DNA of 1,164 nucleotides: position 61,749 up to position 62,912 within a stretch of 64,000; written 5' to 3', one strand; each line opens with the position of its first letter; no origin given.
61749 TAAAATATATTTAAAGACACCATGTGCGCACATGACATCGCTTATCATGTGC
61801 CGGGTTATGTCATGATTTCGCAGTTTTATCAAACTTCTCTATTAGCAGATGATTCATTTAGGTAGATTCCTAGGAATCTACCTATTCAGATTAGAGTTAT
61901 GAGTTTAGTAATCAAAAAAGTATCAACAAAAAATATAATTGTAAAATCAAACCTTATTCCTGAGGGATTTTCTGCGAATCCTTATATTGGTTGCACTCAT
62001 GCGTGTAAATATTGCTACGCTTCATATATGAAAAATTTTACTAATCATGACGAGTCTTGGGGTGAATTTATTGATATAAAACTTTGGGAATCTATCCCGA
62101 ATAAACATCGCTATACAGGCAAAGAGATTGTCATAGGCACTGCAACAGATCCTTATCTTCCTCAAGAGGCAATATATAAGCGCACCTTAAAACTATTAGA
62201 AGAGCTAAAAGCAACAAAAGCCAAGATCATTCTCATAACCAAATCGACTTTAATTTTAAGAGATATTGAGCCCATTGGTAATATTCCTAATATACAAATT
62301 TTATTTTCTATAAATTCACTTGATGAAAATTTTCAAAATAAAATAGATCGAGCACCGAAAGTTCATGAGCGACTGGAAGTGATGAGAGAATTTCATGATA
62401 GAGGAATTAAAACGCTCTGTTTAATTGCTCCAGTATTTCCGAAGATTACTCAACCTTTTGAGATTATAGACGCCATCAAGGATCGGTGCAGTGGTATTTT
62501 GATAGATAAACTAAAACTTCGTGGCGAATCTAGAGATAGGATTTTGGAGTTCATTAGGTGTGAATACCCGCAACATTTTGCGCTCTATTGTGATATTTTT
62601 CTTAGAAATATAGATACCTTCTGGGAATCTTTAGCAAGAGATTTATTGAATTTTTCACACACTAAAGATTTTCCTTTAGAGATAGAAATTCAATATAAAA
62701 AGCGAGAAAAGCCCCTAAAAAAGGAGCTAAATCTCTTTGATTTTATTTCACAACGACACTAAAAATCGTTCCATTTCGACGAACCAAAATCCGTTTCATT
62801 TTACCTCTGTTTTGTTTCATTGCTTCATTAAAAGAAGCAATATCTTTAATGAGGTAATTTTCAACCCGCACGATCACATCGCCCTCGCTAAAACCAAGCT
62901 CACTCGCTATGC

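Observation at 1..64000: Large over-representation of the hexamer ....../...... in all frames and in intergenic DNA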

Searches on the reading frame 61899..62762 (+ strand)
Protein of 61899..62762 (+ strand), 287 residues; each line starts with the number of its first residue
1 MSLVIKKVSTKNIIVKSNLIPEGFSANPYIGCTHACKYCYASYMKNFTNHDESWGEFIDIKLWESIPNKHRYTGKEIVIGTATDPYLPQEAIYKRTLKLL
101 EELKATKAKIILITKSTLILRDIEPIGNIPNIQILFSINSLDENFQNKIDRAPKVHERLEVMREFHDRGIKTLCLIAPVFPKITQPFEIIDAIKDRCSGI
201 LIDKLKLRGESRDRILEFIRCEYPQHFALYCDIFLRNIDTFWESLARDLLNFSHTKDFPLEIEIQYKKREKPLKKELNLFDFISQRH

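Call 44: search_protein_families(library=ncbifam, proteins=[window:61899-62762:+], max_evalue=0.001)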
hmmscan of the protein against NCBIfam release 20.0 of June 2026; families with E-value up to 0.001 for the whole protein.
window:61899-62762:+ (287 aa): 5 families
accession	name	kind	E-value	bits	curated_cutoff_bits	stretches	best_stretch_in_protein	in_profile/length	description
TIGR04470.1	rSAM_mob_pairB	equivalog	1.4e-85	287.1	410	1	5-271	1-268/285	radical SAM mobile pair protein B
NF033668.1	rSAM_PA0069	hypoth_equivalog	4.1e-31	108.3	360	1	11-194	44-242/348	PA0069 family radical SAM protein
NF038135.1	rSAM_Rv2578c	equivalog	5.7e-29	101.2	430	1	9-236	47-291/317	Rv2578c family radical SAM protein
NF038136.1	rSAM_Rv_intein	exception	7.6e-23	81.2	700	2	69-234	372-546/574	intein-containing Rv2578c family radical SAM protein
NF038283.1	viperin_w_prok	equivalog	0.00043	19.6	180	1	32-160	12-136/281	viperin family antiviral radical SAM protein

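Call 60: find_encoding_contigs(protein=window:61899-62762:+, flank=10000, max_places=2)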
Protein window:61899-62762:+ (287 aa): 1 contig read that carries it; 1 place shown.
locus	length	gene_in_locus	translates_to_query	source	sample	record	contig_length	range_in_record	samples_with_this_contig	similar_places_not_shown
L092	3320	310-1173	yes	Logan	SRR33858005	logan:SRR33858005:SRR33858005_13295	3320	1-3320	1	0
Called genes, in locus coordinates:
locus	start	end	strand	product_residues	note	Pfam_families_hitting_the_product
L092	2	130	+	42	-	?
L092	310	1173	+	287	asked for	PF04055:Radical_SAM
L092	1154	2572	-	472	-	PF00089:Trypsin, PF13365:Trypsin_2, PF00595:PDZ (weak), PF13180:PDZ_2, PF17820:PDZ_6 (weak)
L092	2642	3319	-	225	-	?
